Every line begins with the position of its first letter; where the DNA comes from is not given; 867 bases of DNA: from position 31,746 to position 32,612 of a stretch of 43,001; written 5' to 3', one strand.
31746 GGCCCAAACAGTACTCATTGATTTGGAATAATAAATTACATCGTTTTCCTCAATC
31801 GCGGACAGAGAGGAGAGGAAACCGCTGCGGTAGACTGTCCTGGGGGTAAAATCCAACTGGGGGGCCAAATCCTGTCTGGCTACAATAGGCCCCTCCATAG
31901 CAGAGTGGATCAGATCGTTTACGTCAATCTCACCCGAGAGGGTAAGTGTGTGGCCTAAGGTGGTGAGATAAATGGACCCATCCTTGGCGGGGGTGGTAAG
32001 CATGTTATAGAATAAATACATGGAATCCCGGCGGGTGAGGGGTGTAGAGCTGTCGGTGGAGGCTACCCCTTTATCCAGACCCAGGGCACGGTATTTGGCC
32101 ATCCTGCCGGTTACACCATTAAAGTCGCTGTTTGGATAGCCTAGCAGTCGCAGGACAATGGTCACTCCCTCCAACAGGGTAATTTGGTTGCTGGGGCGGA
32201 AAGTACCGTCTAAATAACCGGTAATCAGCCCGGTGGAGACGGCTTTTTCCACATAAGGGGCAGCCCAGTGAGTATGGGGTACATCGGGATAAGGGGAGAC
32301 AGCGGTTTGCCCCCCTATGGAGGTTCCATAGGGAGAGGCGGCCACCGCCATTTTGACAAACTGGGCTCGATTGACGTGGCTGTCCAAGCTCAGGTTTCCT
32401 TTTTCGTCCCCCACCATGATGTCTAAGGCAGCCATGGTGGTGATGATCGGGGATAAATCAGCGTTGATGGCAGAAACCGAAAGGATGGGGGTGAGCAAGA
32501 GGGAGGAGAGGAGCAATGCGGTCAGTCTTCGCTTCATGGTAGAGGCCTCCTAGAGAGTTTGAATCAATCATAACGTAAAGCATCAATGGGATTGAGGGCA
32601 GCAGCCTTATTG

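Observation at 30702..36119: Second copy of the same MFP-ATPase-permease-SLH architecture (cassette 2)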

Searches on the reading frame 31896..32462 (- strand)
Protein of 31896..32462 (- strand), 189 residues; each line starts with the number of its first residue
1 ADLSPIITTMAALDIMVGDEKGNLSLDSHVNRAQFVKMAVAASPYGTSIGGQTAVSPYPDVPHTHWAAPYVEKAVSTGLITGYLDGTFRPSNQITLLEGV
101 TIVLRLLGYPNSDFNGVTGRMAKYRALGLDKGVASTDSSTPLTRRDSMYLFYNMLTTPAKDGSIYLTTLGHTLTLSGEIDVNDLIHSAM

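Call 79: search_solved_structures(query=window:31896-32462:-, max_evalue=0.01, show_alignments=2)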
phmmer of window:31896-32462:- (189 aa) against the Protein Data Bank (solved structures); distinct sequences matched with E-value up to 0.01: 7.
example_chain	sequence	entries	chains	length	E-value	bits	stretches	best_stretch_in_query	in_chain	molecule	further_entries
7zgx_A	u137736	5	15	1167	1e-07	35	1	54-109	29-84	S-layer protein SlpA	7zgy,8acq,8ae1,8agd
6bt4_A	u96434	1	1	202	1.9e-07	34.2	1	50-110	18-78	S-layer protein sap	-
3pyw_A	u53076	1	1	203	5.1e-07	32.8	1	57-110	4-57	S-layer protein sap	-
9g93_A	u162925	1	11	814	6.4e-06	29.2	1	53-110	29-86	S-layer protein sap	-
8bys_A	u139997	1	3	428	7.3e-06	29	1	33-108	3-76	S-layer homology domain-containing protein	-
8bz2_A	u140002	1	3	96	1.1e-05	28.5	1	54-108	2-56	S-layer homology domain-containing protein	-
8bym_A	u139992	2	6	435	0.0001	25.3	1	54-108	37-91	S-layer homology domain-containing protein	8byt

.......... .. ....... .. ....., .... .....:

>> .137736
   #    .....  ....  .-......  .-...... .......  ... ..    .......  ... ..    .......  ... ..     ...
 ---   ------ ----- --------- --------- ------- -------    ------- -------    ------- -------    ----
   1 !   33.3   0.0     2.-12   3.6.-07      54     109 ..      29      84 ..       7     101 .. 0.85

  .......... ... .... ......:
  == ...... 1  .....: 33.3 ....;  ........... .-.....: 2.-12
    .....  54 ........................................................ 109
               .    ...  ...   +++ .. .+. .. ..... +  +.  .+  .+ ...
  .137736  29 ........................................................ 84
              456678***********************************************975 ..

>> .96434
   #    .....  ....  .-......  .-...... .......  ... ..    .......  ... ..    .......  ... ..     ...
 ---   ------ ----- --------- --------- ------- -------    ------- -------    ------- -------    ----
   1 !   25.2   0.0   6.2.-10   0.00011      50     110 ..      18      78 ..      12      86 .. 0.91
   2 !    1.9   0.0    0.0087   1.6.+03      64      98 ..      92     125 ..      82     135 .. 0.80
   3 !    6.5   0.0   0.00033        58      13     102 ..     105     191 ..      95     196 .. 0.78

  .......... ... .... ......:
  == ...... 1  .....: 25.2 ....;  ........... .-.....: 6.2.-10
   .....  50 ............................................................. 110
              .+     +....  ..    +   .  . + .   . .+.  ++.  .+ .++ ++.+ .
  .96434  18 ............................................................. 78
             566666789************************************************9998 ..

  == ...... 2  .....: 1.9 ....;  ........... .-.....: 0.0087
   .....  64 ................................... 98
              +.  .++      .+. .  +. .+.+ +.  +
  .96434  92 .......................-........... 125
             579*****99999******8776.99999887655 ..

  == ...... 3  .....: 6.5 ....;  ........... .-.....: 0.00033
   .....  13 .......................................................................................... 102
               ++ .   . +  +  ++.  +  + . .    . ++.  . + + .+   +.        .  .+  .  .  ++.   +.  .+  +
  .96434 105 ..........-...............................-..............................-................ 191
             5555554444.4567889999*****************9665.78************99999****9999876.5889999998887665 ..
